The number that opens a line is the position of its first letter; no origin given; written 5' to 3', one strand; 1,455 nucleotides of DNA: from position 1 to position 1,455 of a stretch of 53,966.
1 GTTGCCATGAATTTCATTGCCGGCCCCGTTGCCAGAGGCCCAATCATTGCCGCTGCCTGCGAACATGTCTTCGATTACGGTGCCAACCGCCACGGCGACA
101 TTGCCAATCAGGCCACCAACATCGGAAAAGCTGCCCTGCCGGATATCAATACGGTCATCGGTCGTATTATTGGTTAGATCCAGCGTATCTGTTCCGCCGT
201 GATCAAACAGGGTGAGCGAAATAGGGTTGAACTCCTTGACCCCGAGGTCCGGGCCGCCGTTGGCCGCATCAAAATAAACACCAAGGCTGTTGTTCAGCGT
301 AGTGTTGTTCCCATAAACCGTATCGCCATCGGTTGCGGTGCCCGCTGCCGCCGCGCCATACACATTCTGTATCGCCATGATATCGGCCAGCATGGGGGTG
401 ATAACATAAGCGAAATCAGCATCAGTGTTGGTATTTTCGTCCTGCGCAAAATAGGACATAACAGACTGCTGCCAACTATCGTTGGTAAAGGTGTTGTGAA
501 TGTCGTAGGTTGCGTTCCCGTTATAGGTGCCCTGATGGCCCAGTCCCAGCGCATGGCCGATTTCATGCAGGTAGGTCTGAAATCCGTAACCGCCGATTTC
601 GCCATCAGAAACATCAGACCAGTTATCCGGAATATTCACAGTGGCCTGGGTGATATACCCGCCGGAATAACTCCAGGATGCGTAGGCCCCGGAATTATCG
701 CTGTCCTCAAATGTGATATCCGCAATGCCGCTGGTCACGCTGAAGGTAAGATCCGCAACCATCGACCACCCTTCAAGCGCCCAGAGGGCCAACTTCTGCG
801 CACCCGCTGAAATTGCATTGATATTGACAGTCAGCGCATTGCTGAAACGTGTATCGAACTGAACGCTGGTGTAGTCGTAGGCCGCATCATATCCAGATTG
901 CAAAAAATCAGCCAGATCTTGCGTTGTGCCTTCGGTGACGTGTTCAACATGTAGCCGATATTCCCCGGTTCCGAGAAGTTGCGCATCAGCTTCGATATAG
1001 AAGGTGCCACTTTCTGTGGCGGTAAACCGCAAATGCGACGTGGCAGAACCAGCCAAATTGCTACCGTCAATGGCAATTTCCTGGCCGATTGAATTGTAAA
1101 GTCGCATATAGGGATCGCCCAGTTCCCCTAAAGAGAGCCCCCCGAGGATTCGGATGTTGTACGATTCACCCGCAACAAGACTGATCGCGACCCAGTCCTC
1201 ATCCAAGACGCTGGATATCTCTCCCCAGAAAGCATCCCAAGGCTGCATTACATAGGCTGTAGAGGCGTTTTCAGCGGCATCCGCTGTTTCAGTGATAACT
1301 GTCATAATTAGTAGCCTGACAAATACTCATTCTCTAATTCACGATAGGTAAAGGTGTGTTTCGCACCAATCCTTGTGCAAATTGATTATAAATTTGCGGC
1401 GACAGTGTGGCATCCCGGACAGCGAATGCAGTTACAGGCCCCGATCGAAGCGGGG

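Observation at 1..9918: Glycosyltransferase and sulfotransferase genes in one co-directional block with a secreted RTX/serralysin protease, without polysaccharide export genes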

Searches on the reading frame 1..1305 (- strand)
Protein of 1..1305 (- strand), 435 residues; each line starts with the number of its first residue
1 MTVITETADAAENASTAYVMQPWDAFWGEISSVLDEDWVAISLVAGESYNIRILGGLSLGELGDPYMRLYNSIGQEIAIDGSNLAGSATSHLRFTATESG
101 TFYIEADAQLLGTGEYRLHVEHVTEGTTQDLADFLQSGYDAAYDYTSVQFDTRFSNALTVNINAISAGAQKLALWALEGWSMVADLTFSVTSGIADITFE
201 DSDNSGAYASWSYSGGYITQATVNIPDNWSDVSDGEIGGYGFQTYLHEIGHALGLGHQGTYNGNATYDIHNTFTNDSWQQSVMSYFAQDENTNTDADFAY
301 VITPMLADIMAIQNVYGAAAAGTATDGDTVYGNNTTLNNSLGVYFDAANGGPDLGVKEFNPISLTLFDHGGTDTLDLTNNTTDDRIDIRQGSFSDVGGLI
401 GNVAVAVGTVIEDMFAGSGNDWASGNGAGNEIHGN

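Call 7: search_protein_families(library=pfam, proteins=[window:1-1305:-], max_evalue=0.01)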
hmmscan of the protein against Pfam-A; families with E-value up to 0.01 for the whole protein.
window:1-1305:- (435 aa): 7 families
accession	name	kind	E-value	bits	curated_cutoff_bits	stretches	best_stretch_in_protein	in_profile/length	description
PF08548.17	Peptidase_M10_C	-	1.5e-16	61.2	20.7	1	326-428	7-98/193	Peptidase M10 serralysin C terminal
PF04151.21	PPC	-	4.3e-05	24.7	25.9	1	35-106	1-68/70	Bacterial pre-peptidase C-terminal domain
PF13583.11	Reprolysin_4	-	0.00017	21.7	22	1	232-292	129-182/203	Metallo-peptidase family M12B Reprolysin-like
PF00413.30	Peptidase_M10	-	0.00034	21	24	1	176-258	30-125/159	Matrixin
PF13582.12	Reprolysin_3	-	0.0018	19.2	22.4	1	182-257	74-122/123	Metallo-peptidase family M12B Reprolysin-like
PF13688.12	Reprolysin_5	-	0.0032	18.1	27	1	238-291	138-192/196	Metallo-peptidase family M12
PF10462.15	Peptidase_M66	-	0.0046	16.4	20.6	1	243-268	194-221/306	Peptidase M66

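Call 8: search_protein_families(library=ncbifam, proteins=[window:1-1305:-], max_evalue=0.01)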
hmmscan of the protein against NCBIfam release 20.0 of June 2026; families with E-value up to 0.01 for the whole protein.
window:1-1305:- (435 aa): 3 families
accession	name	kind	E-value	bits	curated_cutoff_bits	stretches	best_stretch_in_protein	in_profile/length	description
NF035945.1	Zn_serralysin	subfamily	6.4e-51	173.9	500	1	140-435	52-343/462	serralysin family metalloprotease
NF053766.1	ZapA_metallo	exception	1.4e-34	120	940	1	168-434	90-353/483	ZapA family metalloprotease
NF051884.1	ProteaseSapA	equivalog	1.8e-33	116.2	1200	1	171-434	76-344/644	protease SapA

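Call 37: find_homologous_proteins(query=window:1-1305:-)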
Query window:1-1305:- (435 aa): 1335 proteins with E <= 0.001 among 8000 candidates; the best 120 are listed.
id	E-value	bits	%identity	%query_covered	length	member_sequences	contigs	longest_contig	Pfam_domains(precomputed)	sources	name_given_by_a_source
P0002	4.6e-283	957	100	100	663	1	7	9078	PF08548.18,PF00353.26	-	-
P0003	6.1e-235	798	81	100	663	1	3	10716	PF08548.18,PF00353.26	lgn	-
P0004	1.2e-120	422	47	99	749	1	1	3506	PF08548.18,PF04151.22,PF00353.26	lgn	-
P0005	1.1e-112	395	49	99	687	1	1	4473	PF00413.31,PF08548.18,PF04151.22,PF00353.26,PF13583.12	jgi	-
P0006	3.1e-109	384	50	100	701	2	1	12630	PF00413.31,PF08548.18,PF00353.26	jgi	jgi:serralysin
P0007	7.7e-108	379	50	99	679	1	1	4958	PF00413.31,PF08548.18,PF10462.16,PF00353.26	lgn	-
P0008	7.7e-108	379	45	99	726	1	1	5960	PF00413.31,PF08548.18,PF04151.22,PF00353.26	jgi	jgi:serralysin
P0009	1.5e-106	375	50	99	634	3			PF00413.31,PF08548.18,PF04151.22,PF00353.26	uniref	uniref:M10 family metallopeptidase C-terminal domain-containing protein n=1 Tax=Tritonibacter scotto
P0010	8.0e-106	373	48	100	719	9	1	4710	PF00413.31,PF08548.18,PF00353.26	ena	-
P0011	2.5e-105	371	47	99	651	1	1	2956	PF08548.18,PF04151.22,PF00353.26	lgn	-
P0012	2.7e-105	371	48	99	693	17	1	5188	PF00413.31,PF08548.18,PF04151.22,PF00353.26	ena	-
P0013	4.8e-105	370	50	100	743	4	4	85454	PF08548.18,PF04151.22,PF00353.26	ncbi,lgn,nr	ncbi:hypothetical protein B5M07_18840 (plasmid) [Sulfitobacter sp. D7]|nr:hypothetical protein B5M07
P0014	9.8e-105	369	47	99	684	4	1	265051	PF08548.18,PF00353.26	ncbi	-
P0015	3.4e-104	367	48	100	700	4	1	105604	PF00413.31,PF08548.18,PF04151.22,PF00353.26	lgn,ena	-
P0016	3.8e-104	367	49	99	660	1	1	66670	PF00413.31,PF08548.18,PF04151.22,PF00353.26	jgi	-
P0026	8.4e-102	359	47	99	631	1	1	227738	PF00413.31,PF08548.18,PF04151.22,PF13688.13,PF00353.26,PF13583.12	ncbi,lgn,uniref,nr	ncbi:M10 family metallopeptidase C-terminal domain-containing protein [Leisingera sp. ANG59]|uniref:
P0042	1.0e-97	346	47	100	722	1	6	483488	PF00413.31,PF08548.18,PF04151.22,PF00353.26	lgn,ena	-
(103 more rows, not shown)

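Call 38: find_encoding_contigs(protein=P0002, flank=10000, max_places=8)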
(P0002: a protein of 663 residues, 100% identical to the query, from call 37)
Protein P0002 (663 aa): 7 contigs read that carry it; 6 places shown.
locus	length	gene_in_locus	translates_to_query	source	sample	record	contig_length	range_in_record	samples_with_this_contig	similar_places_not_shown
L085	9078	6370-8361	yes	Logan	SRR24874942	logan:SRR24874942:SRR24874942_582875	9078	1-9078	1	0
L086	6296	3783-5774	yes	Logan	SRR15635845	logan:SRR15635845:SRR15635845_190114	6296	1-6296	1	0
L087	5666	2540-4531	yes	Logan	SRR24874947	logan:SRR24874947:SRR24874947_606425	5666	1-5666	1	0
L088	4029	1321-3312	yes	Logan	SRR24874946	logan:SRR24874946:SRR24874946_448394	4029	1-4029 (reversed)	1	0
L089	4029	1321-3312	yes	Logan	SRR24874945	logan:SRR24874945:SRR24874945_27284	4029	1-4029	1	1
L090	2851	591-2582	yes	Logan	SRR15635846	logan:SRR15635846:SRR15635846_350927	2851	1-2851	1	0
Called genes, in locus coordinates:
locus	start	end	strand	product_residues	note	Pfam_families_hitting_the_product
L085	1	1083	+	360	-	?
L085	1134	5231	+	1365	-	PF01762:Galactosyl_T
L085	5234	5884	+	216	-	PF03567:Sulfotransfer_2 (weak)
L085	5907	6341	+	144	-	-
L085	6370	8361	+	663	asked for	PF08548:Peptidase_M10_C, PF00353:HemolysinCabind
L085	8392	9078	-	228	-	?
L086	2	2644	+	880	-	?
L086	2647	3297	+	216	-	PF03567:Sulfotransfer_2 (weak)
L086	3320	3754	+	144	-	-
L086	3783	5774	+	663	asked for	PF08548:Peptidase_M10_C, PF00353:HemolysinCabind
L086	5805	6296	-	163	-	?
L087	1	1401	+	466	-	?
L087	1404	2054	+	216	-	PF03567:Sulfotransfer_2 (weak)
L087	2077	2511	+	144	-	-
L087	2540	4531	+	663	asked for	PF08548:Peptidase_M10_C, PF00353:HemolysinCabind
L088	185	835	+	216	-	PF03567:Sulfotransfer_2 (weak)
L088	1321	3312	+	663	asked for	PF08548:Peptidase_M10_C, PF00353:HemolysinCabind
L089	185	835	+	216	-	PF03567:Sulfotransfer_2 (weak)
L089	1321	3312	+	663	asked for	PF08548:Peptidase_M10_C, PF00353:HemolysinCabind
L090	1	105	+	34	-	?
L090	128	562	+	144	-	-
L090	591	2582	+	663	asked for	PF08548:Peptidase_M10_C, PF00353:HemolysinCabind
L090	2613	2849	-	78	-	?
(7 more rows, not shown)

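Call 39: find_encoding_contigs(protein=P0003, flank=10000, max_places=6)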
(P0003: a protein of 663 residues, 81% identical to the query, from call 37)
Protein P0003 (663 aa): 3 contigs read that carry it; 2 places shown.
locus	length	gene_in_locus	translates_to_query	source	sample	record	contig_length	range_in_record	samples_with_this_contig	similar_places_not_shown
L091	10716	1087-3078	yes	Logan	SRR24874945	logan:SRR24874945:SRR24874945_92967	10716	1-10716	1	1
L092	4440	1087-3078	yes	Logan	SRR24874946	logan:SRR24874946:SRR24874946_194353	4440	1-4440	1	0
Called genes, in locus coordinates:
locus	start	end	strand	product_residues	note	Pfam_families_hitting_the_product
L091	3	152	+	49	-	?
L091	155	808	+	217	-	PF03567:Sulfotransfer_2 (weak)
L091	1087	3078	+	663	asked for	PF08548:Peptidase_M10_C, PF00353:HemolysinCabind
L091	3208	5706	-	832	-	PF08548:Peptidase_M10_C (weak), PF00353:HemolysinCabind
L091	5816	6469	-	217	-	PF00005:ABC_tran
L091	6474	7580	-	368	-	-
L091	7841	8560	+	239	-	PF01061:ABC2_membrane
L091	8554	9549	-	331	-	PF00535:Glycos_transf_2, PF13641:Glyco_tranf_2_3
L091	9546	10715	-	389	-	?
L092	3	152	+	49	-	?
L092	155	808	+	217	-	PF03567:Sulfotransfer_2 (weak)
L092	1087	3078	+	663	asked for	PF08548:Peptidase_M10_C, PF00353:HemolysinCabind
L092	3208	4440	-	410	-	?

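Call 45: search_protein_families(library=pfam, proteins=[L091:5816-6469:-, L091:6474-7580:-, L091:7841-8560:+, L091:8554-9549:-, L091:9546-10715:-, P0002], max_evalue=0.01)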
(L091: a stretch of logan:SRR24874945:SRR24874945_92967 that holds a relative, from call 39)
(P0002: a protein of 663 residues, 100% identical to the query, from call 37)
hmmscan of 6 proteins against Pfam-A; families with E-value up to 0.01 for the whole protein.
L091:5816-6469:- (217 aa): 5 families
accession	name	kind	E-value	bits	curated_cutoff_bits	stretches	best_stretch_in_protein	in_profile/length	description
PF00005.33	ABC_tran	-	1.1e-13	52.4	25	1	21-151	1-137/137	ABC transporter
PF02463.25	SMC_N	-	0.00013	22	40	0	140-186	158-204/220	RecF/RecN/SMC N terminal domain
PF13304.12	AAA_21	-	0.00037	21.1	27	1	35-55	3-23/304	AAA domain, putative AbiEii toxin, Type IV TA system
PF13555.12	AAA_29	-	0.00048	20.3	27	1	24-65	15-55/61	P-loop containing region of AAA domain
PF13476.12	AAA_23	-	0.00049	21.2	27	1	22-58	11-46/201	AAA domain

L091:6474-7580:- (368 aa): 1 family
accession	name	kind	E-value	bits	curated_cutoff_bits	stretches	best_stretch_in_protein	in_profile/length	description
PF14362.11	DUF4407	-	0.0027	17.5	31.3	1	158-269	120-233/297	Domain of unknown function (DUF4407)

L091:7841-8560:+ (239 aa): 1 family
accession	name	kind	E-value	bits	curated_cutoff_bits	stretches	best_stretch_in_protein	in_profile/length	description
PF01061.29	ABC2_membrane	-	1.3e-13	51.4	26.9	1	3-199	12-210/211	ABC-2 type transporter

L091:8554-9549:- (331 aa): 4 families
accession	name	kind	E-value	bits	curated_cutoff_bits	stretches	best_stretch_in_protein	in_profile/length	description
PF00535.33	Glycos_transf_2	-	1.4e-15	58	23.3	1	21-148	3-128/168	Glycosyl transferase family 2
PF13641.12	Glyco_tranf_2_3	-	3.3e-15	57.2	27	1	18-247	3-218/230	Glycosyltransferase like family 2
PF13704.12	Glyco_tranf_2_4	-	1.2e-05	26.1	27.5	1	46-109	19-81/98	Glycosyl transferase family 2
PF13632.12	Glyco_trans_2_3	-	0.0087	16.3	27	0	102-129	1-28/198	Glycosyl transferase family group 2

L091:9546-10715:- (389 aa): 2 families
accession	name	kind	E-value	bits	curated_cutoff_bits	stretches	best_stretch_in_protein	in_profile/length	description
PF01494.25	FAD_binding_3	-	3.7e-21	76.2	22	1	3-323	19-338/349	FAD binding domain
PF08491.16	SE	-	6.1e-05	22.7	20.1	1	268-352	132-216/276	Squalene epoxidase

P0002 (663 aa): 7 families
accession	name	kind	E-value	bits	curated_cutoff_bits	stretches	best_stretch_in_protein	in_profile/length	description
PF00353.25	HemolysinCabind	-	3.4e-34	116.8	23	8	515-549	2-36/36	RTX calcium-binding nonapeptide repeat (4 copies)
PF08548.17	Peptidase_M10_C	-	1e-14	55.2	20.7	1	326-617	7-129/193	Peptidase M10 serralysin C terminal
PF04151.21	PPC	-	7.9e-05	23.9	25.9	1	35-106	1-68/70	Bacterial pre-peptidase C-terminal domain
PF13583.11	Reprolysin_4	-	0.00024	21.2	22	1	232-292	129-182/203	Metallo-peptidase family M12B Reprolysin-like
PF00413.30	Peptidase_M10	-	0.00077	19.8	24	1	176-258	30-125/159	Matrixin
PF13688.12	Reprolysin_5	-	0.0044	17.7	27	1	238-291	138-192/196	Metallo-peptidase family M12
PF13582.12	Reprolysin_3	-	0.0057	17.6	22.4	0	183-257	74-122/123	Metallo-peptidase family M12B Reprolysin-like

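Call 46: search_protein_families(library=ncbifam, proteins=[L091:5816-6469:-, L091:6474-7580:-, L091:7841-8560:+, L091:8554-9549:-, L091:9546-10715:-, P0002], max_evalue=0.01)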
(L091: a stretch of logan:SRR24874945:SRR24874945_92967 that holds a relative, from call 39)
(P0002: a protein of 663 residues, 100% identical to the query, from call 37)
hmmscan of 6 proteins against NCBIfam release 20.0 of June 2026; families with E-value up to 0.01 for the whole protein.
L091:5816-6469:- (217 aa): 174 families (the best 25 are shown)
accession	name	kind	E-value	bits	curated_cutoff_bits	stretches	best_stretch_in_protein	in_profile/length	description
NF050108.1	galactan_ABC_ATP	equivalog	1e-31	110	400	1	21-211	45-239/244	galactan export ABC transporter ATP-binding subunit Wzt/RfbE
NF010065.0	PRK13545.1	equivalog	6.3e-30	104.3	538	1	19-217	38-239/549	teichoic acids export protein ATP-binding subunit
NF010066.0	PRK13546.1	equivalog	8.6e-30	104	320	1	19-213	38-235/264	teichoic acids export ABC transporter ATP-binding subunit TagH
NF011724.0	PRK15177.1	equivalog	7.5e-24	84.4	313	1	1-208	1-208/231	Vi polysaccharide ABC transporter ATP-binding protein VexC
TIGR01188.1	drrA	subfamily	2.1e-23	83.1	312.45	2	77-207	76-210/302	daunorubicin resistance ABC transporter, ATP-binding protein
TIGR04521.1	ECF_ATPase_2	equivalog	2.5e-18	66.2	330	2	3-67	2-67/279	energy-coupling factor transporter ATPase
NF000355.4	ribo_prot_ABC_F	equivalog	2.5e-17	62.9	380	1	17-199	14-192/499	ribosomal protection-like ABC-F family protein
TIGR01288.1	nodI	equivalog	1.1e-16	60.7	424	1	2-198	5-212/303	nodulation factor ABC transporter ATP-binding protein NodI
TIGR01166.1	cbiO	subfamily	3.2e-16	59.4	211.8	1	19-67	6-54/190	cobalt ABC transporter, ATP-binding protein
NF010060.0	PRK13537.1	equivalog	3.2e-16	59.1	521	1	3-198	17-223/314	nodulation factor ABC transporter ATP-binding protein NodI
NF010059.0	PRK13536.1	equivalog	9.1e-16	57.5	549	1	2-198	44-251/342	nodulation factor ABC transporter ATP-binding protein NodI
TIGR03740.1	galliderm_ABC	subfamily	1.1e-15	57.9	309.75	1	5-206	4-209/223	lantibiotic protection ABC transporter ATP-binding subunit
TIGR00968.1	3a0106s01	subfamily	1.6e-15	57.3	342.75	1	3-209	2-219/237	sulfate ABC transporter ATP-binding protein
TIGR04520.1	ECF_ATPase_1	equivalog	7.2e-15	55.1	315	2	2-67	1-64/269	energy-coupling factor transporter ATPase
NF010068.0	PRK13548.1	equivalog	9.7e-15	54.4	261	1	15-66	15-66/261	heme ABC transporter ATP-binding protein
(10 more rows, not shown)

L091:6474-7580:- (368 aa): 2 families
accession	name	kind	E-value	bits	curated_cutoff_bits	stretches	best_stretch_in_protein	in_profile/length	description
TIGR01010.1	BexC_CtrB_KpsE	subfamily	2.3e-60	204.6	437.5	1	11-368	6-361/362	polysaccharide export inner-membrane protein, BexC/CtrB/KpsE family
NF011725.0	PRK15178.1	equivalog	1.8e-15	56.9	905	1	15-340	87-409/434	Vi polysaccharide ABC transporter inner membrane protein VexD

L091:7841-8560:+ (239 aa): 3 families
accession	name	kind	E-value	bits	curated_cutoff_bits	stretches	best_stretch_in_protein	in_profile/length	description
NF050053.1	CapPschTportKpsM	equivalog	1.6e-20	74.2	300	1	3-237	15-256/257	capsule polysaccharide transporter KpsM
NF011723.0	PRK15176.1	equivalog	5.9e-17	62.3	297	1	10-226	38-254/264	Vi polysaccharide ABC transporter inner membrane protein VexB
NF011648.0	PRK15066.1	subfamily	0.00036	20.2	225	1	94-230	115-251/257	ABC transporter permease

L091:8554-9549:- (331 aa): 9 families
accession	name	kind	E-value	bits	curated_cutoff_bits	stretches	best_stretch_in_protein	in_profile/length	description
NF050113.1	gal_furan_GlfT1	equivalog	4.7e-21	75.3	330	1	18-230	1-196/290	galactofuranosyltransferase GlfT1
NF041875.1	EPS_EpsD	equivalog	1.1e-10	41.5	370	1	21-129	4-109/325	exopolysaccharide biosynthesis glycosyltransferase EpsD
TIGR03469.1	HpnB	hypoth_equivalog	7.7e-07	28.5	379.25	1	17-129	45-165/386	hopene-associated glycosyltransferase HpnB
TIGR03965.1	mycofact_glyco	equivalog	2.9e-06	26.4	280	1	16-122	73-177/467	mycofactocin biosynthesis glycosyltransferase MftF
TIGR01556.1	rhamnosyltran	subfamily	3.7e-06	26.3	200.55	1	38-272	13-241/281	rhamnosyltransferase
TIGR04283.1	glyco_like_mftF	equivalog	1.4e-05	24.8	182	1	21-133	4-106/221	TIGR04283 family arsenosugar biosynthesis glycosyltransferase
NF045692.1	OglycostaseCruG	equivalog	0.00016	20.7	600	1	17-126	42-154/386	2'-O-glycosyltransferase CruG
NF047683.1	TeichurnBiosyTuaG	equivalog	0.00036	20.2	400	1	18-133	8-120/252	teichuronic acid biosynthesis protein TuaG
NF038302.1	EPS_HpsE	equivalog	0.00067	18.7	300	1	23-132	8-119/307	hormogonium polysaccharide biosynthesis glycosyltransferase HpsE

L091:9546-10715:- (389 aa): 64 families (the best 25 are shown)
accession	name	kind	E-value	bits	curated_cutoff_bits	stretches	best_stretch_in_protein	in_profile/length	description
NF005599.0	PRK07333.1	equivalog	1.2e-126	422.6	549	1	8-389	37-414/414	ubiquinone biosynthesis hydroxylase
TIGR01988.1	Ubi-OHases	subfamily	3.6e-122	408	224.65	1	1-375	15-387/387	ubiquinone biosynthesis hydroxylase, UbiH/UbiF/VisC/COQ6 family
NF005612.0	PRK07364.1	equivalog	5.5e-101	338.1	487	1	1-385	34-413/415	FAD-dependent hydroxylase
TIGR01984.1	UbiH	equivalog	6.8e-101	337.8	392.2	1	1-374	15-381/382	2-octaprenyl-6-methoxyphenyl hydroxylase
NF004356.0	PRK05732.1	equivalog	2.6e-92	309.7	384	1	4-377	25-393/395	2-octaprenyl-6-methoxyphenyl hydroxylase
NF005788.0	PRK07608.1-3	equivalog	2.1e-85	286.8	478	1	1-374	18-386/388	UbiH/UbiF family hydroxylase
NF005691.0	PRK07494.1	equivalog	3.9e-79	266.1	459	1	1-376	24-388/404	UbiH/UbiF family hydroxylase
NF006461.0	PRK08850.1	equivalog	9.1e-79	265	633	1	1-387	20-403/405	FAD-dependent 2-octaprenylphenol hydroxylase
NF006593.0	PRK09126.1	equivalog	1.9e-78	264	420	1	1-369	20-384/393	5-demethoxyubiquinol-8 5-hydroxylase UbiM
NF006448.0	PRK08773.1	equivalog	3.3e-76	256.5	614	1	1-376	22-392/393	UbiH/UbiF family hydroxylase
NF004318.0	PRK05714.1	equivalog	1.1e-73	248.3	653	1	1-384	20-405/407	2-octaprenyl-3-methyl-6-methoxy-1,4-benzoquinol hydroxylase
NF005951.1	PRK08020.1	equivalog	1.6e-71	241.2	590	1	1-376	18-388/388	3-demethoxyubiquinol 3-hydroxylase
NF005949.0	PRK08013.1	equivalog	6.5e-71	239.4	620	1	1-384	19-399/401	FAD-dependent 2-octaprenylphenol hydroxylase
TIGR01989.1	COQ6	equivalog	1.3e-70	238.6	489.3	2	247-370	314-437/437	ubiquinone biosynthesis monooxygenase COQ6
NF005786.0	PRK07608.1-1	equivalog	1.8e-63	214.7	597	1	1-374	26-392/393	UbiH/UbiF family hydroxylase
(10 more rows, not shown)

P0002 (663 aa): 8 families
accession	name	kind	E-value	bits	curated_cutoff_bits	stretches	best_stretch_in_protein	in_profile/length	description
NF035945.1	Zn_serralysin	subfamily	1.3e-67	229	500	5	140-459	52-367/462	serralysin family metalloprotease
NF053766.1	ZapA_metallo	exception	2.3e-49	168.8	940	4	169-463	91-382/483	ZapA family metalloprotease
NF051884.1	ProteaseSapA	equivalog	1.4e-35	123.1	1200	1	171-448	76-358/644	protease SapA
NF033943.0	RTX_toxin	subfamily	2.3e-30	105.6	1000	2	484-618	688-823/930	RTX family hemolysin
NF033203.1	entero_EhxA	exception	2.3e-22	79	2000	2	488-609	725-846/997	enterohemolysin EhxA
NF046115.1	Ca_rpt_SMc04171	equivalog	1.6e-21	77.1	625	3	480-558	411-489/574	SMc04171 family calcium-binding repeat protein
NF050046.1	PueAB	exception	7.9e-13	47.7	670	1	559-660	509-613/616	polyurethane esterase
NF052454.1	BtaGlycanEglC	equivalog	6.3e-06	25.4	700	1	567-661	112-209/459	endo-1,3-1,4-beta-glycanase EglC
